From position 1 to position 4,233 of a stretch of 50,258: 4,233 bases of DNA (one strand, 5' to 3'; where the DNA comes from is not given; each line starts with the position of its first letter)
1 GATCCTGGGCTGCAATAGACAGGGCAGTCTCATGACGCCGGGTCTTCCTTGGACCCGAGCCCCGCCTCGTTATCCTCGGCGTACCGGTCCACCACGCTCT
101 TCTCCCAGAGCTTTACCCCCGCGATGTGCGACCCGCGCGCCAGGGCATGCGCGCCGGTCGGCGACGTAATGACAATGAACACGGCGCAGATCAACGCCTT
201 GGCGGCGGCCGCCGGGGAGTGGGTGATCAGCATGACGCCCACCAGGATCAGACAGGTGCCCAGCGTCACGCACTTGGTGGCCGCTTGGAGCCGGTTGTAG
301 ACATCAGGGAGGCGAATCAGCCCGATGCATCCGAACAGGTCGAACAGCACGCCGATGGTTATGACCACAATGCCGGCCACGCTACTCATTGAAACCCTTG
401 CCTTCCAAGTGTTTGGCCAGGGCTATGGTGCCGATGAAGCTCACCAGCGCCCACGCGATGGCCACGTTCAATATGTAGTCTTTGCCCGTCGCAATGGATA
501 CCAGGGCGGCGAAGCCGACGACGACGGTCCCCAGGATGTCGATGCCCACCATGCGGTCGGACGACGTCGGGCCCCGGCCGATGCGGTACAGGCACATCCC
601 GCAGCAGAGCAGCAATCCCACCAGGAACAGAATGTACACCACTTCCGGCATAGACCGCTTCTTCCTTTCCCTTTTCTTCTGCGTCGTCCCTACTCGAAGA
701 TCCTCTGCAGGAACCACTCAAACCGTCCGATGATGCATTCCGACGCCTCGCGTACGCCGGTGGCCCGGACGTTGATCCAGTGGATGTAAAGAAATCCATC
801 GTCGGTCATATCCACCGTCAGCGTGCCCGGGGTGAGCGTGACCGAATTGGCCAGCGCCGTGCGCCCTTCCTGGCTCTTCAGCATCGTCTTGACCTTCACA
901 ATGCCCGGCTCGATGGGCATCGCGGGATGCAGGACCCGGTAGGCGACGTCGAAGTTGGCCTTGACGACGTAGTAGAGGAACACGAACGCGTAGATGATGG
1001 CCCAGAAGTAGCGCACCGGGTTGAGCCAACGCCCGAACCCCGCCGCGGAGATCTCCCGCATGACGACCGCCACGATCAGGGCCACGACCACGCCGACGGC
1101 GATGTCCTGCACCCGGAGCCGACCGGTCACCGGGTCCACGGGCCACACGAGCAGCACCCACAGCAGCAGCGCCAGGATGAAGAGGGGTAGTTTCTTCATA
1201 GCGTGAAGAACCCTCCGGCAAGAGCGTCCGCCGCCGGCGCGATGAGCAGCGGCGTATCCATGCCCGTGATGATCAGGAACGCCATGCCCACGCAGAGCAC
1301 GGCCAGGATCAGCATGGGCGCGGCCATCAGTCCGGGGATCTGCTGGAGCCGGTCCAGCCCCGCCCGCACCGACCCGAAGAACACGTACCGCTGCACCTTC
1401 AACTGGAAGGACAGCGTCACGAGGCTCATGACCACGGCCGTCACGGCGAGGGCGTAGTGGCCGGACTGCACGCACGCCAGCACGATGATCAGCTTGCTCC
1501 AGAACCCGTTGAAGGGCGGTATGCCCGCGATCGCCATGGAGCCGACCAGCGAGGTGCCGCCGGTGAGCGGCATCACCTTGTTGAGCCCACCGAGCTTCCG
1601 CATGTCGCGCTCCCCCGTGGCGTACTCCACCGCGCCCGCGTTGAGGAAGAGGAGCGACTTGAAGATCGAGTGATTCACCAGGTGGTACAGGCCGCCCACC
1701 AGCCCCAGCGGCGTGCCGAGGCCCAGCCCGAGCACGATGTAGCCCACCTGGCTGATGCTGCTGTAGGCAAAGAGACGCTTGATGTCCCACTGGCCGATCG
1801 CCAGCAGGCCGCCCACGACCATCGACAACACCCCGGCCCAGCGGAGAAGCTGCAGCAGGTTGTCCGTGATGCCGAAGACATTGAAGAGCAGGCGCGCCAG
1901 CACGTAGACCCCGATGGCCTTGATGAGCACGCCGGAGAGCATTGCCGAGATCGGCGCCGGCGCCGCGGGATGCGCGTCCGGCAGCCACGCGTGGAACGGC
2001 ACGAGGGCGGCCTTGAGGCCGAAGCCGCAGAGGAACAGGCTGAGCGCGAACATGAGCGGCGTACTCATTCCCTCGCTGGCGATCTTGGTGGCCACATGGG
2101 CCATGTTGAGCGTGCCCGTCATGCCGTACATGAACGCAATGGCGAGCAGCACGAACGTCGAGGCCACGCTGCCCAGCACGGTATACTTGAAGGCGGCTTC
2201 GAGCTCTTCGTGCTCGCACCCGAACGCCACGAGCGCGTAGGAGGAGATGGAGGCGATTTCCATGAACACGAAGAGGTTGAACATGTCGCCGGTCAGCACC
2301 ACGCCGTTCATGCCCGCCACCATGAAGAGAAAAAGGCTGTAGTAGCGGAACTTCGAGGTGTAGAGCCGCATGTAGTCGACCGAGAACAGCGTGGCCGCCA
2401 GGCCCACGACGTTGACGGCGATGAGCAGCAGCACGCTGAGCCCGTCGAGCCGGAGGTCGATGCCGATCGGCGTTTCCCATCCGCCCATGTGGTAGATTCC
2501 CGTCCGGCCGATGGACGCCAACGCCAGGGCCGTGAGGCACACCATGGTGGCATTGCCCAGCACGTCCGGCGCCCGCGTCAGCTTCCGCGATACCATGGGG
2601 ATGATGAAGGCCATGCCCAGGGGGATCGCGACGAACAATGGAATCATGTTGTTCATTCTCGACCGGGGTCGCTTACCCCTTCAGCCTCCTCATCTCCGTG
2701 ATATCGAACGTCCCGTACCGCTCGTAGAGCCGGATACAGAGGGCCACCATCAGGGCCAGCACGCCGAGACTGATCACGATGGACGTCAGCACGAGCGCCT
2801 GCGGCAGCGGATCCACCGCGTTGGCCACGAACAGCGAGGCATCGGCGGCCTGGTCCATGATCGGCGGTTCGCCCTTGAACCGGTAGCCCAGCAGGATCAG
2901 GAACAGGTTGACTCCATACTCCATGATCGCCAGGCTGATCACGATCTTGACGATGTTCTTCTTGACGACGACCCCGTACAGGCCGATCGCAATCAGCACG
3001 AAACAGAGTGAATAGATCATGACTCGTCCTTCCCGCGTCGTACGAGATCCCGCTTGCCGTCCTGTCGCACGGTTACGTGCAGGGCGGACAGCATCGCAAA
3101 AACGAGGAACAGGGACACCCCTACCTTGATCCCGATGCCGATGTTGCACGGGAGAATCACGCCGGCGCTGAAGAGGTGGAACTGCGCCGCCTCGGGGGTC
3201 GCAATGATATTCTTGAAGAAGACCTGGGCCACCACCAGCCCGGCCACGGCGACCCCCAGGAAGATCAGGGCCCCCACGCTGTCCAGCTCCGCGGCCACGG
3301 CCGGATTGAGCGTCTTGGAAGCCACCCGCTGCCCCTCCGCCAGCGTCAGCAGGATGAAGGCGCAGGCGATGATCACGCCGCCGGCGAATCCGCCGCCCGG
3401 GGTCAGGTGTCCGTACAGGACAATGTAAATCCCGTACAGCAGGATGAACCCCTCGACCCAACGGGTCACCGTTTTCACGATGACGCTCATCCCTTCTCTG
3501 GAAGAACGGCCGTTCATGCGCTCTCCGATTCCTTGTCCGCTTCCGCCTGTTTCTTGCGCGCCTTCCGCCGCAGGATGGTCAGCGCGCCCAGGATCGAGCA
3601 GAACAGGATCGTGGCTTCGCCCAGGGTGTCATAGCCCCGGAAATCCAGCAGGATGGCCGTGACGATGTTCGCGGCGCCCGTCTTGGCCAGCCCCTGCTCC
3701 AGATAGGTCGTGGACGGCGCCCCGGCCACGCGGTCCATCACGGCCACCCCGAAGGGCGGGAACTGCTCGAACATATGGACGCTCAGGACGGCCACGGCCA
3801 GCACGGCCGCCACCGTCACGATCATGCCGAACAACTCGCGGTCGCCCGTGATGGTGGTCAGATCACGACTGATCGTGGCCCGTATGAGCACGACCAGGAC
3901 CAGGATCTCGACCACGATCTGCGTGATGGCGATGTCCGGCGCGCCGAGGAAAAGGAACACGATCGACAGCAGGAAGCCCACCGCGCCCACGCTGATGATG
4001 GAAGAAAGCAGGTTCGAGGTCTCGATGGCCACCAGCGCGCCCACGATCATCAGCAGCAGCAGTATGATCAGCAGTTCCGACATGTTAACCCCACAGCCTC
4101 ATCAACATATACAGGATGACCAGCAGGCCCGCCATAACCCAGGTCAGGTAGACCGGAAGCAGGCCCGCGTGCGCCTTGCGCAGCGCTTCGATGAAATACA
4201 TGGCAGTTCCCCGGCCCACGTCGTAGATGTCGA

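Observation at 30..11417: Group 4 membrane-bound [NiFe]-hydrogenase/Mrp complex whose input module is a HydB/HydG-type diaphorase pair plus a HycB-like polyferredoxin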

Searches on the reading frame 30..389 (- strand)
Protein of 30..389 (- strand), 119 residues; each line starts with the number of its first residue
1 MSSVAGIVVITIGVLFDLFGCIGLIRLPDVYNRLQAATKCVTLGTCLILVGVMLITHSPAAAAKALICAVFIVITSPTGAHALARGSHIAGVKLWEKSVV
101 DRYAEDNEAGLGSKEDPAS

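Call 5: search_protein_families(library=pfam, proteins=[window:30-389:-], max_evalue=0.01)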
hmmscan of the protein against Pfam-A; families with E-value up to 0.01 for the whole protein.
window:30-389:- (119 aa): 1 family
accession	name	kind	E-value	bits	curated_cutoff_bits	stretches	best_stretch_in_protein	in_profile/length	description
PF03334.19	PhaG_MnhG_YufB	-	2.7e-25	88.9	23.4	1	10-87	2-79/80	Na+/H+ antiporter subunit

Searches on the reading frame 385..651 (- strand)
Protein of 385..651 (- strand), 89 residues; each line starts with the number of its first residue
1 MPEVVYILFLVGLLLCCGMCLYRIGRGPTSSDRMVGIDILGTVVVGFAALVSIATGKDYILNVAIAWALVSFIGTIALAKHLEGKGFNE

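Call 5: search_protein_families(library=pfam, proteins=[window:385-651:-], max_evalue=0.01)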
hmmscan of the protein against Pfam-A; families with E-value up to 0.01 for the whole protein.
seq(89 aa): 1 family
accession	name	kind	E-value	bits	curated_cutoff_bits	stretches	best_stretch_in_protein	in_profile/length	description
PF04066.18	MrpF_PhaF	-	1.8e-16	60.8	23.3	1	32-83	2-53/53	Multiple resistance and pH regulation protein F (MrpF / PhaF)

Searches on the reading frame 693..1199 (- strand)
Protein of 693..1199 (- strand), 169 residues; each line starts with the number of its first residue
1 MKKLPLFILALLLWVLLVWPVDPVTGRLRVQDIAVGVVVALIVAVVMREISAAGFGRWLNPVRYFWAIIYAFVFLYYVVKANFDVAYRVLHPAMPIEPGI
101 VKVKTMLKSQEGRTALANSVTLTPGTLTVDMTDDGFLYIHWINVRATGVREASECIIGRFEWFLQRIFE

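Call 5: search_protein_families(library=pfam, proteins=[window:693-1199:-], max_evalue=0.01)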
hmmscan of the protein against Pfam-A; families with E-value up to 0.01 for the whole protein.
seq(169 aa): 1 family
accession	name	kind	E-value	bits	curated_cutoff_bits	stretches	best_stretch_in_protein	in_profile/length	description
PF01899.21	MNHE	-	3.5e-38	131.1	27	1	8-167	2-145/145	Na+/H+ ion antiporter subunit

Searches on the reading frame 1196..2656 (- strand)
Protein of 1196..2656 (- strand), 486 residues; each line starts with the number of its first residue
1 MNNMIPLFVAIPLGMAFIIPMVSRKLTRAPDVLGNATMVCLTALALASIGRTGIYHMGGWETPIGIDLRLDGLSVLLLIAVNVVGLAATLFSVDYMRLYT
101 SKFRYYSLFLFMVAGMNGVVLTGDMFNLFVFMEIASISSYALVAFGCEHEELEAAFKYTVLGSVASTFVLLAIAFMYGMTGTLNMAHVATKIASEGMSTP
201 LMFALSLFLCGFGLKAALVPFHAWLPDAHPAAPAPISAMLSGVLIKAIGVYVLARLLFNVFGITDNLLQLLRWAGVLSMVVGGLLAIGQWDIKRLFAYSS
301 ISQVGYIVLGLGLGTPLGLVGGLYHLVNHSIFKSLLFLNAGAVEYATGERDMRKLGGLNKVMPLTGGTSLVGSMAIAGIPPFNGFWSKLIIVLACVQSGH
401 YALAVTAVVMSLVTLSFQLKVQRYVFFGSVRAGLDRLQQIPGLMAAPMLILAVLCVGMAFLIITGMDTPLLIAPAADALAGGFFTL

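Call 5: search_protein_families(library=pfam, proteins=[window:1196-2656:-], max_evalue=0.01)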
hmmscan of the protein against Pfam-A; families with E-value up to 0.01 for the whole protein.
window:1196-2656:- (486 aa): 3 families
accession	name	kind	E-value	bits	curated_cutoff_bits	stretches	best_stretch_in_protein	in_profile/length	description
PF00361.26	Proton_antipo_M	-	5.7e-68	229.7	21.5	1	123-414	2-294/294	NADH:quinone oxidoreductase/Mrp antiporter, TM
PF10125.14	NADHdeh_related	-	2.4e-08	34.1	27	1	109-231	72-191/218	NADH dehydrogenase I, subunit N related protein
PF00662.26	Proton_antipo_N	-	8e-06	26.1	24.5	1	64-101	9-46/51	NADH-Ubiquinone oxidoreductase (complex I), chain 5 N-terminus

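Call 30: search_protein_families(library=ncbifam, proteins=[window:1196-2656:-], max_evalue=0.00001)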
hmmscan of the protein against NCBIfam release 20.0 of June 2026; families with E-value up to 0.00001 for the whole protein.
window:1196-2656:- (486 aa): 75 families (the best 25 are shown)
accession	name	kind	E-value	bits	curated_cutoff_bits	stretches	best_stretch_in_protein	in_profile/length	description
NF006240.0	PRK08376.1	subfamily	1.2e-112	377.5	662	1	2-480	4-508/521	putative monovalent cation/H+ antiporter subunit D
NF009306.0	PRK12663.1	equivalog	7.9e-103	344.9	542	1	2-459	3-464/498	Na+/H+ antiporter subunit D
NF006241.0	PRK08377.1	equivalog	3.8e-101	339.5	645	1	5-457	5-458/494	NADH dehydrogenase subunit N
NF005818.0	PRK07691.1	equivalog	5.7e-96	322.5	586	1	1-459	2-466/496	Na+/H+ antiporter subunit D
NF005086.0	PRK06521.1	equivalog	9.5e-88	295.3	667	1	40-461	46-491/669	hydrogenase 4 subunit B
NF006419.0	PRK08668.1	equivalog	5.8e-86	289.6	617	1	7-457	6-462/613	NADH dehydrogenase subunit M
NF009305.0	PRK12662.1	equivalog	4.6e-85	286.2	700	1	39-456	43-470/492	putative monovalent cation/H+ antiporter subunit D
NF009308.0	PRK12665.1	equivalog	1e-82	278.4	585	1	1-433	5-445/531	Na+/H+ antiporter subunit D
TIGR00944.1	2a6301s04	subfamily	4.9e-79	266.7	692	1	4-456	2-456/463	multicomponent K+/H+ antiporter, MrpD/PhaD subunit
NF006238.0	PRK08375.1-4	equivalog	1.7e-78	264.8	626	1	2-431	3-434/531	putative monovalent cation/H+ antiporter subunit D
NF005097.0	PRK06525.1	equivalog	4.1e-76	256.6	430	1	9-457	9-470/480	hydrogenase 4 subunit D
NF004920.0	PRK06277.1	equivalog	2.7e-75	254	578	1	2-458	1-457/478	energy conserving hydrogenase EhbF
NF009288.0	PRK12648.1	equivalog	3.4e-75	253.8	1104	1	5-459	3-468/954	monovalent cation/H+ antiporter subunit A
TIGR01770.1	NDH_I_N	subfamily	4.4e-73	246.9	332.6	1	14-463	15-466/472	NADH-quinone oxidoreductase subunit NuoN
NF005141.0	PRK06590.1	equivalog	2.8e-72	244.5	556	1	3-467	3-473/615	NADH-quinone oxidoreductase subunit L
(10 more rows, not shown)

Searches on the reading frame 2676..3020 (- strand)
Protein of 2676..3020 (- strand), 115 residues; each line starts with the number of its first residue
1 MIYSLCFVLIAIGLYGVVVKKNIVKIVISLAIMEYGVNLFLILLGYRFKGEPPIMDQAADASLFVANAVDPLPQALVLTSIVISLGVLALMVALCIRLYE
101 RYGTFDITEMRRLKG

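Call 5: search_protein_families(library=pfam, proteins=[window:2676-3020:-], max_evalue=0.01)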
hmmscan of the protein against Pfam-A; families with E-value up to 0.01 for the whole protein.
seq(115 aa): 1 family
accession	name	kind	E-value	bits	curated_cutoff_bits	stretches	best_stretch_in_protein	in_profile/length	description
PF00420.29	Oxidored_q2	-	8.3e-27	93.2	26.1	1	2-115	2-95/95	NADH-ubiquinone/plastoquinone oxidoreductase chain 4L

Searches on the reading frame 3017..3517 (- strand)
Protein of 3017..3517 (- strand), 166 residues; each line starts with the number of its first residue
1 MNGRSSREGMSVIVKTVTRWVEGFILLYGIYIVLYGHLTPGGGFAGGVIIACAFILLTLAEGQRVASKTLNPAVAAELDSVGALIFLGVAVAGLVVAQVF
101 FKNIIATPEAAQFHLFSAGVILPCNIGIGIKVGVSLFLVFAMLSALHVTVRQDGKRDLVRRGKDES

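Call 5: search_protein_families(library=pfam, proteins=[window:3017-3517:-], max_evalue=0.01)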
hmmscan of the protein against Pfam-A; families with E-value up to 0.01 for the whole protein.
window:3017-3517:- (166 aa): 1 family
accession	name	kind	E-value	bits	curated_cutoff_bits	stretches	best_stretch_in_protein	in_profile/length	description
PF04039.18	MnhB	-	2.7e-25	89.5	22.5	1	13-136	1-125/127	Domain related to MnhB subunit of Na+/H+ antiporter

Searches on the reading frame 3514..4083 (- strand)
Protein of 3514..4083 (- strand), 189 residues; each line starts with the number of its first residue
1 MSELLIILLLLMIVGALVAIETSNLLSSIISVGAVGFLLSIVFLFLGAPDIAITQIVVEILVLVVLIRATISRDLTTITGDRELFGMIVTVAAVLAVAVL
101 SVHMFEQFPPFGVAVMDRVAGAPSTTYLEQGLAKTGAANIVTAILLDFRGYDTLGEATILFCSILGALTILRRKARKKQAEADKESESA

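Call 5: search_protein_families(library=pfam, proteins=[window:3514-4083:-], max_evalue=0.01)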
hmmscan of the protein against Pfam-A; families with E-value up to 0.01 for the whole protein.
window:3514-4083:- (189 aa): 2 families
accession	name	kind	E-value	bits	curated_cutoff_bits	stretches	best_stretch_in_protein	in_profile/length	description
PF13244.11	MbhD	-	6.9e-16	58.6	27.2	1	10-68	1-60/67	MBH, subunit D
PF20501.3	MbhE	-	2.3e-11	44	27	1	114-174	23-84/98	MBH, subunit E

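Call 30: search_protein_families(library=ncbifam, proteins=[window:3514-4083:-], max_evalue=0.00001)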
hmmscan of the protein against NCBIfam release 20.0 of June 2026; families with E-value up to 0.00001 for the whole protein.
window:3514-4083:- (189 aa): 14 families
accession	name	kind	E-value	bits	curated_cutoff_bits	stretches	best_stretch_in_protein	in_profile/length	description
NF009290.0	PRK12650.1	equivalog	1e-26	93.2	980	1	6-181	606-773/966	DUF4040 family protein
NF009159.0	PRK12504.1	equivalog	1.5e-25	90.2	141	1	4-175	6-176/178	DUF4040 domain-containing protein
NF009289.0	PRK12649.1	equivalog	9.1e-24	83.8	1117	1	6-177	622-788/789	putative monovalent cation/H+ antiporter subunit A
NF009287.0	PRK12647.1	equivalog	1.4e-23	83.4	937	1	6-182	602-770/773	putative monovalent cation/H+ antiporter subunit A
NF009288.0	PRK12648.1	equivalog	1.5e-23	82.9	1104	1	5-183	609-785/954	monovalent cation/H+ antiporter subunit A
NF009284.0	PRK12644.1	equivalog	2e-22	79.2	962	1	6-186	603-776/975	Na+/H+ antiporter subunit A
NF009161.0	PRK12507.1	equivalog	2.3e-22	79.6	272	1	4-187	11-191/336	putative monovalent cation/H+ antiporter subunit B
NF009285.0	PRK12645.1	equivalog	1.1e-21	76.8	1028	1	5-182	631-801/804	Na+/H+ antiporter subunit A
TIGR00940.1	2a6301s01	subfamily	2.1e-18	66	920.45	1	5-175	624-787/793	monovalent cation:proton antiporter subunit A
NF009286.0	PRK12646.1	equivalog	2.8e-16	59.2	1063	1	5-181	630-798/800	DUF4040 family protein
NF009217.0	PRK12567.1-1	equivalog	1.4e-11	44.4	268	1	110-183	29-97/238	putative monovalent cation/H+ antiporter subunit B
NF004172.0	PRK05640.1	equivalog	5.6e-09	36.3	156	1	5-175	3-151/152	putative monovalent cation/H+ antiporter subunit B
NF006242.0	PRK08378.1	subfamily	1.6e-08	35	98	1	6-64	9-67/85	hypothetical protein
NF004923.0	PRK06280.1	equivalog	8.6e-07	29.2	80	1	6-73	6-73/79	hypothetical protein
